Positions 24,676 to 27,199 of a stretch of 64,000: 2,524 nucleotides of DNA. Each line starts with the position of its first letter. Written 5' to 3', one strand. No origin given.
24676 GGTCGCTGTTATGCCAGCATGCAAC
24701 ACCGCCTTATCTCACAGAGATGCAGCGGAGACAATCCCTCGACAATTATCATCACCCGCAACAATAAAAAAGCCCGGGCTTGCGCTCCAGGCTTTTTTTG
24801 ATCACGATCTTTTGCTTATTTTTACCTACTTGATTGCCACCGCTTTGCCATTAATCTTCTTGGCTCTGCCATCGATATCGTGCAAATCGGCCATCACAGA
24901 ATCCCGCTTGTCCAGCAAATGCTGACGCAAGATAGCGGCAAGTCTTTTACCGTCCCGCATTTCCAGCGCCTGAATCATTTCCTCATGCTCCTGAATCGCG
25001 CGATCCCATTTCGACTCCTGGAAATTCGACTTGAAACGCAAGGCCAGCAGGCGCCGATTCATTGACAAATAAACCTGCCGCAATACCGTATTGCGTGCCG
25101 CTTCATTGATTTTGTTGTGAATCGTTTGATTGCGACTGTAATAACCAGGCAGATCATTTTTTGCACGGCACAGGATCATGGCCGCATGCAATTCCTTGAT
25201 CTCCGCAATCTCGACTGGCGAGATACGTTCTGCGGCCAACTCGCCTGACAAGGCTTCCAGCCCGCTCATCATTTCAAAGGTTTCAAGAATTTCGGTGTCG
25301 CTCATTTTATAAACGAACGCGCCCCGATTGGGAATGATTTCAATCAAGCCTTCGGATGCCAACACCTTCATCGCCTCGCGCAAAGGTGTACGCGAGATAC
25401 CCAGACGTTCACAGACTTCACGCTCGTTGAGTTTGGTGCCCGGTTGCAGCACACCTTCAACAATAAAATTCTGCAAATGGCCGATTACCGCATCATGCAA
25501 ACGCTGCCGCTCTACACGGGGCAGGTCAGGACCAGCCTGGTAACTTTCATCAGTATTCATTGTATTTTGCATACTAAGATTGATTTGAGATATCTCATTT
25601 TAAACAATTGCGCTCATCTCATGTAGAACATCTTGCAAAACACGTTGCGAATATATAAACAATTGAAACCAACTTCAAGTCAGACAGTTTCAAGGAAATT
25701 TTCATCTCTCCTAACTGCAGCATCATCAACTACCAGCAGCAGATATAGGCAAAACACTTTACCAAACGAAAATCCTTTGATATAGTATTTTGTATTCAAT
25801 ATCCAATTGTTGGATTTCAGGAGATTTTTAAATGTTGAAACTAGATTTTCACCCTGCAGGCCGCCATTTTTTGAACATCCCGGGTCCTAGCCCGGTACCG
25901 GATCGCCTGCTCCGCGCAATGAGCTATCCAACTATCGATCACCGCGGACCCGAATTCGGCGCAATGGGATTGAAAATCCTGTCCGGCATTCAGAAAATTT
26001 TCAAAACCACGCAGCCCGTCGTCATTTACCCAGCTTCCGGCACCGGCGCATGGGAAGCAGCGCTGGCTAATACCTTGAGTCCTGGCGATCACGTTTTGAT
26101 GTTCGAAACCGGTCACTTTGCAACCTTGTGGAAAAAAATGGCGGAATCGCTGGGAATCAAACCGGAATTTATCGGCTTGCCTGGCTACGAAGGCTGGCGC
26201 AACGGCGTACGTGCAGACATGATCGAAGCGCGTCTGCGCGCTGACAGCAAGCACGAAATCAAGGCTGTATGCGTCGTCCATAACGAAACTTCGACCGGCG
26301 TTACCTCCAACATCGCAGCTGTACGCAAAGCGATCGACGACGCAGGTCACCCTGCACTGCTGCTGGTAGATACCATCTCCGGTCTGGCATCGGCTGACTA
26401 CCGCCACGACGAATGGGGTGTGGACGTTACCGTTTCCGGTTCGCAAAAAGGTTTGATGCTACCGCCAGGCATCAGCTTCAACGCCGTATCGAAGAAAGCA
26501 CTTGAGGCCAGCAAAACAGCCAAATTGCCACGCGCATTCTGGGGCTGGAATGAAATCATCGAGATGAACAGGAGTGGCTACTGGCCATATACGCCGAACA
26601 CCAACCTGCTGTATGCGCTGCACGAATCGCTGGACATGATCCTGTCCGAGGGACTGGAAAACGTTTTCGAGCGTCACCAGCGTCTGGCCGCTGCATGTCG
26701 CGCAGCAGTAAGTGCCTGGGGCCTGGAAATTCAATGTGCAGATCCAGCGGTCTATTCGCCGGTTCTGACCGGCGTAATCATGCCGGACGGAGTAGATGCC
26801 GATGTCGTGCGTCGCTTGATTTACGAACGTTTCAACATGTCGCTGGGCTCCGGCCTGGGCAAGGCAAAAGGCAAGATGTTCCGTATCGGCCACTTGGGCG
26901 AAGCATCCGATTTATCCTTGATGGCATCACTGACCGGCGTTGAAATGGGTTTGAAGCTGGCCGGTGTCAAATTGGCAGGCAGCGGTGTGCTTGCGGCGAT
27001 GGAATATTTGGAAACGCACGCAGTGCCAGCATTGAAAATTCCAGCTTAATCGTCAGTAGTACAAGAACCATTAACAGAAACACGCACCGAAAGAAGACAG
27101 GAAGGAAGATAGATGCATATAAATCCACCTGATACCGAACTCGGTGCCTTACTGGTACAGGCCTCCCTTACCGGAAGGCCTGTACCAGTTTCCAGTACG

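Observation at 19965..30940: Co-regulated, apparently uncharacterised hydroxy-acid/glyoxylate catabolic system: TTT importer, FAD/Fe-S oxidoreductase, class-V aminotransferase, fold-III aldolase and FAH-family enzyme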

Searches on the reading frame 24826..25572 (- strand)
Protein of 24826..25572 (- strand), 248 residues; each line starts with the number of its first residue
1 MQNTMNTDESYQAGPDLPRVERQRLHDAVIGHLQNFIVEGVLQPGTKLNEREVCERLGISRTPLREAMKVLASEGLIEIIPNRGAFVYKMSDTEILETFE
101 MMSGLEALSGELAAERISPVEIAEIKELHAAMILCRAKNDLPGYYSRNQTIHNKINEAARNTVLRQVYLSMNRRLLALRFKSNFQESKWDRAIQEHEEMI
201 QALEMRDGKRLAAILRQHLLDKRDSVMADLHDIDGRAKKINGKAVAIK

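Call 3: search_protein_families(library=pfam, proteins=[window:24826-25572:-])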
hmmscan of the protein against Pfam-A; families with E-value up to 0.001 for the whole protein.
window:24826-25572:- (248 aa): 4 families
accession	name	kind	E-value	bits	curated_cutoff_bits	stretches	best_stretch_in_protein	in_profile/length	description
PF07729.17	FCD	-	5.5e-23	82.2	24.3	1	97-219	1-123/125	FCD domain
PF00392.27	GntR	-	6.1e-18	64.7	27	1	27-87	3-64/64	Bacterial regulatory proteins, gntR family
PF13412.12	HTH_24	-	3.9e-05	23.6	21.9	1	50-78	20-48/48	Winged helix-turn-helix DNA-binding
PF01978.25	TrmB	-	0.00093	19.4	25.6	0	48-93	23-67/68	Sugar-specific transcriptional regulator TrmB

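Call 4: search_protein_families(library=ncbifam, proteins=[window:24826-25572:-])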
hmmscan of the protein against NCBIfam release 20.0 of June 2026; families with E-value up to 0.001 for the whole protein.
window:24826-25572:- (248 aa): 22 families
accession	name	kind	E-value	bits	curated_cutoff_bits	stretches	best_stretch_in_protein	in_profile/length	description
TIGR03338.1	phnR_burk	equivalog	2e-34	119.1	271.5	1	21-223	8-210/212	phosphonate utilization associated transcriptional regulator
NF003011.0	PRK03837.1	subfamily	5.1e-18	65.5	260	1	19-222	8-229/241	transcriptional regulator NanR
NF008576.0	PRK11534.1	equivalog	1.2e-16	61.1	218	1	32-221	15-212/225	DNA-binding transcriptional regulator CsiR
NF007442.0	PRK09990.1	equivalog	3.4e-16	59.5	301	1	21-235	7-240/256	transcriptional regulator GlcC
NF007001.0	PRK09464.1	equivalog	7.7e-15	55.2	330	1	19-220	5-215/254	pyruvate dehydrogenase complex transcriptional repressor PdhR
NF007741.0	PRK10421.1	equivalog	8.5e-15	54.8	311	1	21-90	4-74/262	transcriptional regulator LldR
NF008504.0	PRK11414.1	equivalog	1.1e-13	51.4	225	1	29-210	16-199/221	GntR family transcriptional regulator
NF007588.0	PRK10225.1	equivalog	3.2e-09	36.5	442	1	22-131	7-118/257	Uxu operon transcriptional regulator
NF052282.1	PLP_TF_PdxR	equivalog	9.3e-08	31.5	320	1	28-97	5-75/448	MocR-like pyridoxine biosynthesis transcription factor PdxR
TIGR03337.1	phnR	equivalog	3.2e-07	30.3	296.75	1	31-87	8-65/231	phosphonate utilization transcriptional regulator PhnR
NF008571.0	PRK11523.1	equivalog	4.3e-07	29.6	396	1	20-94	4-79/258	transcriptional regulator ExuR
TIGR02018.2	his_ut_repres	equivalog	1e-06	28.3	220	1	28-91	3-67/226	histidine utilization transcriptional repressor HutC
TIGR02812.1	fadR_gamma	equivalog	2.1e-06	27.6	249.2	1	37-106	19-89/235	fatty acid metabolism transcriptional regulator FadR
TIGR02404.1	trehalos_R_Bsub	equivalog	2.6e-06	27.2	211.95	1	30-94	6-71/233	trehalose operon repressor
NF003444.0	PRK04984.1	equivalog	2.7e-06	27.1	189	1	37-105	20-89/239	fatty acid metabolism transcriptional regulator FadR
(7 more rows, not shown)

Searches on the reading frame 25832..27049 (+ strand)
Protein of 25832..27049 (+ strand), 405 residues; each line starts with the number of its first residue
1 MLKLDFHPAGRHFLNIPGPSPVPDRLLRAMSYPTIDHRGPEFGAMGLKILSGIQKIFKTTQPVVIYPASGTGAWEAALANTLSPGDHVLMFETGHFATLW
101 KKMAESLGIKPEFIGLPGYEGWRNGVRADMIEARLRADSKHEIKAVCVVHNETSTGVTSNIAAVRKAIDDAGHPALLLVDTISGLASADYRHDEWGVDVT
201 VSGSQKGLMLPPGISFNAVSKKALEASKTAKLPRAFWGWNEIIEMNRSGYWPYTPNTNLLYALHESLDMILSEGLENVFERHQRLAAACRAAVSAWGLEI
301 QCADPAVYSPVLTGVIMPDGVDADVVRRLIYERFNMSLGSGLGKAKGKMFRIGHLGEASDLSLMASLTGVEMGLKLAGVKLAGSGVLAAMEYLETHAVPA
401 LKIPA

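Call 3: search_protein_families(library=pfam, proteins=[window:25832-27049:+])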
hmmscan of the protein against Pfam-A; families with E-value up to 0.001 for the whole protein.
window:25832-27049:+ (405 aa): 1 family
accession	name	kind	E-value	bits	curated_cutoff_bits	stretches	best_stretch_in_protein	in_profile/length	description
PF00266.25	Aminotran_5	-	2.1e-18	66.9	21.5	1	51-297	50-295/371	Aminotransferase class-V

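Call 4: search_protein_families(library=ncbifam, proteins=[window:25832-27049:+])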
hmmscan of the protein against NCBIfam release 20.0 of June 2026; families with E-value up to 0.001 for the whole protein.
window:25832-27049:+ (405 aa): 7 families
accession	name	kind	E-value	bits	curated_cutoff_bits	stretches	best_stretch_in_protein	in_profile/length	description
NF045640.1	AspGlyoxATaseBhcA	equivalog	9e-134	446.3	650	1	15-397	8-388/395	L-aspartate--glyoxylate aminotransferase BhcA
NF046070.1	PyrdoxPyrvTramin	equivalog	1e-49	169.3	600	1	17-359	11-348/369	pyridoxamine--pyruvate transaminase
TIGR03301.1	PhnW-AepZ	equivalog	1.2e-36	126.9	360.8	1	16-359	4-340/355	2-aminoethylphosphonate aminotransferase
NF010006.0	PRK13479.1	equivalog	1.9e-27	96.4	296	1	41-379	34-366/369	2-aminoethylphosphonate--pyruvate transaminase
TIGR02326.1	transamin_PhnW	equivalog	4.3e-24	85.3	400.8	1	41-373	32-359/363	2-aminoethylphosphonate--pyruvate transaminase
TIGR01366.1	serC_3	equivalog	5.8e-06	25.7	401.65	1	38-330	35-315/361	phosphoserine transaminase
TIGR01979.1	sufS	subfamily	0.00023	20.2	475.1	1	79-226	102-240/403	SufS family cysteine desulfurase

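Call 14: search_solved_structures(query=window:25832-27049:+, max_evalue=1e-10)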
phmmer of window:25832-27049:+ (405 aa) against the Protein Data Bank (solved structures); distinct sequences matched with E-value up to 1e-10: 33.
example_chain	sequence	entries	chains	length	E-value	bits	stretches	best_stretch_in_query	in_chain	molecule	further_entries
6pk1_A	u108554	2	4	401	1.3e-111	376.6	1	7-399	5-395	Serine--glyoxylate aminotransferase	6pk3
1vjo_A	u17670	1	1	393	2.4e-44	155.1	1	13-359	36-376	alanine--glyoxylate aminotransferase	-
2dr1_A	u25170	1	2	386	4.4e-41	144.3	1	16-358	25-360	386aa long hypothetical serine aminotransferase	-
3isl_A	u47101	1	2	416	2.1e-40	142.1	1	15-394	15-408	Purine catabolism protein pucG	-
2z9u_A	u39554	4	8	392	5e-40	140.9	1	18-395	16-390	Aspartate aminotransferase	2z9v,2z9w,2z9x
4cbs_A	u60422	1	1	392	1.1e-38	136.5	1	14-356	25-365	SERINE--PYRUVATE AMINOTRANSFERASE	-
4cbr_A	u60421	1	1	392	1.6e-38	135.9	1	14-356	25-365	SERINE--PYRUVATE AMINOTRANSFERASE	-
2ch1_A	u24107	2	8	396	2.3e-38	135.4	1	16-363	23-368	3-HYDROXYKYNURENINE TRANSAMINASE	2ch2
1j04_A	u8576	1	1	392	7.9e-38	133.6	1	14-356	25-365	alanine--glyoxylate aminotransferase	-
6mfb_A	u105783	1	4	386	3.9e-37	131.3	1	16-362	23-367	Serine--pyruvate aminotransferase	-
5f9s_A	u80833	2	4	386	6e-37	130.7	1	14-356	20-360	Serine--pyruvate aminotransferase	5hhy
1h0c_A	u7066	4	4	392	6.3e-37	130.6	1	14-356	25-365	SERINE--GLYOXYLATE AMINOTRANSFERASE | Serine--pyruvate aminotransferase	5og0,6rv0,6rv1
4kxk_A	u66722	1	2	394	6.4e-37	130.6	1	14-356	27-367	Serine--pyruvate aminotransferase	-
3r9a_A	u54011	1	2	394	6.4e-37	130.6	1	14-356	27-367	Serine--pyruvate aminotransferase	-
4kyo_A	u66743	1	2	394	6.4e-37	130.6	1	14-356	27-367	Serine-pyruvate aminotransferase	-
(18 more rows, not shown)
